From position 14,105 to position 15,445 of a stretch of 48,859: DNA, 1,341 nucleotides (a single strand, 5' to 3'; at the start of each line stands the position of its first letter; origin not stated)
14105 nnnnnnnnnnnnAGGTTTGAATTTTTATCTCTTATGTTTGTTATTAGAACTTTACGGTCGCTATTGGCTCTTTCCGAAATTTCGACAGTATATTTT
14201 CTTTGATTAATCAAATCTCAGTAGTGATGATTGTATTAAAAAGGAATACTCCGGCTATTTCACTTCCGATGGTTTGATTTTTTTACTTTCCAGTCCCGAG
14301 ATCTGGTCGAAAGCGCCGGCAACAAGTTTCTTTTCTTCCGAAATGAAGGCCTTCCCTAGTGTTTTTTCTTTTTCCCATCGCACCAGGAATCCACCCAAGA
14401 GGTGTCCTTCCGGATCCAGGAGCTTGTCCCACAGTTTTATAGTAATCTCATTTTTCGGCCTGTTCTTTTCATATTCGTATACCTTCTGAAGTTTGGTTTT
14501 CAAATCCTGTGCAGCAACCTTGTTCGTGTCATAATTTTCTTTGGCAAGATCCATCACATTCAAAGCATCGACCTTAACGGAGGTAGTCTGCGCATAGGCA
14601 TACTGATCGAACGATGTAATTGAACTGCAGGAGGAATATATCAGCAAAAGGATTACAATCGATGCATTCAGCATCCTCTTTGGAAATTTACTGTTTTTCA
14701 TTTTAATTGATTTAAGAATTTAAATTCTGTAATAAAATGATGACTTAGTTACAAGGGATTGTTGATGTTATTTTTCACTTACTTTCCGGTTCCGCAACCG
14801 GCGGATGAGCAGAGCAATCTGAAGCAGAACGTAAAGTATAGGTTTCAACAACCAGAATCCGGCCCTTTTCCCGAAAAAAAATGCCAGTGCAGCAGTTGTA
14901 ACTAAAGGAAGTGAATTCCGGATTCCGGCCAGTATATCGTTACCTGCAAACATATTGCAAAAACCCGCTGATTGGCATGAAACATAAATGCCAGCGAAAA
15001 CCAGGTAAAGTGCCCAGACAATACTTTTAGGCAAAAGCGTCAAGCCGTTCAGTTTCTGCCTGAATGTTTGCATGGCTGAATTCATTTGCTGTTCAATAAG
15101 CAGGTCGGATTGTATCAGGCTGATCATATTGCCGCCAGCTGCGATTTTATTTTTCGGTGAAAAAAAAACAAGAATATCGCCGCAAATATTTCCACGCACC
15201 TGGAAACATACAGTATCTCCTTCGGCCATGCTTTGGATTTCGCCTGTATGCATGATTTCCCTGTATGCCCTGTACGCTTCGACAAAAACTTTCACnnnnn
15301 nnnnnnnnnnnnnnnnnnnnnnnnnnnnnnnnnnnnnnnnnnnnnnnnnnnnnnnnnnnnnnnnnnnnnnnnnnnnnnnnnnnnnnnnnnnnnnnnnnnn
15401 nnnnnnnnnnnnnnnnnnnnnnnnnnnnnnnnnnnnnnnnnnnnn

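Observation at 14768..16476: Orphan three-gene operon: a small protein, its enlarged paralogue, and a translationally coupled membrane protein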

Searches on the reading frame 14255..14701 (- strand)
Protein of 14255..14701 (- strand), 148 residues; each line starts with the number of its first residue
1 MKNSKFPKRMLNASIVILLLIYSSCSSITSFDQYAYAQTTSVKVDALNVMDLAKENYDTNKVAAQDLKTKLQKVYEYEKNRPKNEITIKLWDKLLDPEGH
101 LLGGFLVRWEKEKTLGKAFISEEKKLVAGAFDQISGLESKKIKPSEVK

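Call 3: search_protein_families(library=pfam, proteins=[window:14255-14701:-], max_evalue=1)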
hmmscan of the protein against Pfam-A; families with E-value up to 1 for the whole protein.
window:14255-14701:- (148 aa): 0 families

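Call 4: search_protein_families(library=ncbifam, proteins=[window:14255-14701:-], max_evalue=1)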
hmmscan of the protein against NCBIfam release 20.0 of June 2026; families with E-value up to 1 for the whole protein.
window:14255-14701:- (148 aa): 1 family
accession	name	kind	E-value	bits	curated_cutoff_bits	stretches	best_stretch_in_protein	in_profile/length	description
NF033729.0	borfam54_2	equivalog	0.0025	17.6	30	1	1-86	1-73/226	complement regulator-acquiring protein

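Call 5: search_protein_families(library=padloc, proteins=[window:14255-14701:-], max_evalue=1)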
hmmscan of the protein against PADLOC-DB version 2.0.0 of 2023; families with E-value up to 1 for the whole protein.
window:14255-14701:- (148 aa): 1 family
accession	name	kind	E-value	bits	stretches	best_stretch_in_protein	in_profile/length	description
PDLC01072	Csx23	-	2.2e-14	51.8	1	13-144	16-139/143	Unknown function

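Call 16: search_protein_families(library=phrogs, proteins=[window:14255-14701:-], max_evalue=1)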
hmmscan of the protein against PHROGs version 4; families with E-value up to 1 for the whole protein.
window:14255-14701:- (148 aa): 3 families
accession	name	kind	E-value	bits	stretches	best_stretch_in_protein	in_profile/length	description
phrog_34027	-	unknown function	0.008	16.3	1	4-67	232-296/366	-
phrog_6149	-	unknown function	0.0093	16.9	1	23-90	81-149/185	-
phrog_11100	-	unknown function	0.068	14.1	1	40-84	7-53/123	-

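Call 76: search_solved_structures(query=window:14255-14701:-, max_evalue=10, show_alignments=2)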
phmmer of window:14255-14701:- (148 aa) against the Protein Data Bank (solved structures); distinct sequences matched with E-value up to 10: 1.
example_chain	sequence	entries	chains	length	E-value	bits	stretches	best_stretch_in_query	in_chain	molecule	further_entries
5ojg_A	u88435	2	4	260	0.25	14.9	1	16-75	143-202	Dehydrogenase/reductase SDR family member 4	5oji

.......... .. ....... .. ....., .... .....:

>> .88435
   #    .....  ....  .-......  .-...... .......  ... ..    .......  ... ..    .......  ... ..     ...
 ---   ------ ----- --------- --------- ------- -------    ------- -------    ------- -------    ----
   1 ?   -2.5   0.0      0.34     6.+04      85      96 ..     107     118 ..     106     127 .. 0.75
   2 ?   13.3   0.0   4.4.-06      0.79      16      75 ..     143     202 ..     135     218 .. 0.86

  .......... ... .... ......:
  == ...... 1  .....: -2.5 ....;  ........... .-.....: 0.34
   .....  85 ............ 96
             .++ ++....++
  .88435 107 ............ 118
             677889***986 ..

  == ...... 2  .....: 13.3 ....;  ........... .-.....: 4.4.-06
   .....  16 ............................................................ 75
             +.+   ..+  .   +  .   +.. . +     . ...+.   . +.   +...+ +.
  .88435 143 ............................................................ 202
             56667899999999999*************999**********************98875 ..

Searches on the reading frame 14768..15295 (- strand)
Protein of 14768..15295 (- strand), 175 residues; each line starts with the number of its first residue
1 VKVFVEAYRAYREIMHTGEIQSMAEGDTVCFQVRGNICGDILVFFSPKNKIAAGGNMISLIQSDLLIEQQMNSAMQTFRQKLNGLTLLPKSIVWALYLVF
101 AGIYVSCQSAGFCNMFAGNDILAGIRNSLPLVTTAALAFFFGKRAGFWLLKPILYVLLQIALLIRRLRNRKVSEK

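Call 3: search_protein_families(library=pfam, proteins=[window:14768-15295:-], max_evalue=1)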
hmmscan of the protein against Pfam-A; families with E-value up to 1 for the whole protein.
window:14768-15295:- (175 aa): 1 family
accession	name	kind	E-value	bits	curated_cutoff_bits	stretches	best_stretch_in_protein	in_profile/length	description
PF19517.4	DUF6050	-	0.014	16.1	27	1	85-169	13-103/116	Family of unknown function (DUF6050)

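Call 4: search_protein_families(library=ncbifam, proteins=[window:14768-15295:-], max_evalue=1)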
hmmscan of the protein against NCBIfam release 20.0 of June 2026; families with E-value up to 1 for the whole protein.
window:14768-15295:- (175 aa): 0 families

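Call 5: search_protein_families(library=padloc, proteins=[window:14768-15295:-], max_evalue=1)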
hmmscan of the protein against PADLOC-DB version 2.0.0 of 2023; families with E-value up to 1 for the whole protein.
window:14768-15295:- (175 aa): 0 families

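Call 16: search_protein_families(library=phrogs, proteins=[window:14768-15295:-], max_evalue=1)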
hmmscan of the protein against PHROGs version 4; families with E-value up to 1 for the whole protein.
window:14768-15295:- (175 aa): 0 families

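Call 77: search_solved_structures(query=window:14768-15295:-, max_evalue=10, show_alignments=1)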
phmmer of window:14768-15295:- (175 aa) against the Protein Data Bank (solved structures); distinct sequences matched with E-value up to 10: 0.
